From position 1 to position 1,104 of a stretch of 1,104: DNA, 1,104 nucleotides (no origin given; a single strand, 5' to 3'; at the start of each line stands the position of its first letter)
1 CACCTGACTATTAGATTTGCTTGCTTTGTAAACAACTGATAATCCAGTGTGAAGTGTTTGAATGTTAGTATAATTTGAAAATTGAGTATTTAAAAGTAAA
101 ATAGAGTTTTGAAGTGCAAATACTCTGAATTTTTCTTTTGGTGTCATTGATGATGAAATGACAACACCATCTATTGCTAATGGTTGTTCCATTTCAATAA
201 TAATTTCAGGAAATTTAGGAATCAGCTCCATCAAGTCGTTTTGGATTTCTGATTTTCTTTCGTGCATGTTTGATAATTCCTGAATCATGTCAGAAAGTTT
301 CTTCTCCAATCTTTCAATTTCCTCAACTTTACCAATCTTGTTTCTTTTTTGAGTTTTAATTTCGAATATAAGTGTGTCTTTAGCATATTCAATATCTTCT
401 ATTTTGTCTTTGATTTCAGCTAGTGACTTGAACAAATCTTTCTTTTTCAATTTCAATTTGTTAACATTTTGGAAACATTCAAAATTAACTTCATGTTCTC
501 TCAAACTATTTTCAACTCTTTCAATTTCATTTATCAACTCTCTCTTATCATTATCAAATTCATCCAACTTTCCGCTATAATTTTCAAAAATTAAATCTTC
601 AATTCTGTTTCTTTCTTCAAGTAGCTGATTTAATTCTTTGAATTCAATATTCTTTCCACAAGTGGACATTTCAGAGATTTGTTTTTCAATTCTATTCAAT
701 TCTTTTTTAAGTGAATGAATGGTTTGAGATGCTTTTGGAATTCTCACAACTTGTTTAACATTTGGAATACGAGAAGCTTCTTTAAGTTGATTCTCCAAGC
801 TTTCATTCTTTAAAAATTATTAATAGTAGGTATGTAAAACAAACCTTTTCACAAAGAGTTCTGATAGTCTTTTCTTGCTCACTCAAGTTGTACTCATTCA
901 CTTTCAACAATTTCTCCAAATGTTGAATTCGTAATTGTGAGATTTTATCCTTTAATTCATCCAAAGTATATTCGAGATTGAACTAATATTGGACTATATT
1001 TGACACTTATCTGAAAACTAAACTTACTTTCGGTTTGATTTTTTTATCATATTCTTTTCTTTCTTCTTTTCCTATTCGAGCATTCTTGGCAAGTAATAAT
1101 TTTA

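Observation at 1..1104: Multi-exon coiled-coil gene on the minus strand that the ORF track does not show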

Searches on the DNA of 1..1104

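Call 42: search_rna_families(source=window, threshold=evalue, max_evalue=1)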
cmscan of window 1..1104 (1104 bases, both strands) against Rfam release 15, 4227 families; matches with E-value up to 1: 2.
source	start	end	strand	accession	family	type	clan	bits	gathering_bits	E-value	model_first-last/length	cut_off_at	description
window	467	484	+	RF01335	CRISPR-DR22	Gene; CRISPR;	-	19.2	50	0.42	2-19/36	no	CRISPR RNA direct repeat element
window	705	816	+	RF00075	MIR166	Gene; miRNA;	-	19.1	60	0.17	1-111/111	no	mir-166 microRNA precursor family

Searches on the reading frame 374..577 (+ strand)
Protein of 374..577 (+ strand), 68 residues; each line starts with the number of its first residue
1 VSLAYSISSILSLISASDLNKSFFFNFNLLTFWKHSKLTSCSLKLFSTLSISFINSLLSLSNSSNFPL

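Call 49: search_protein_families(library=pfam, proteins=[window:374-577:+], max_evalue=0.01)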
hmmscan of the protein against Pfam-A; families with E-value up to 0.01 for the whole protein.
seq(68 aa): 0 families
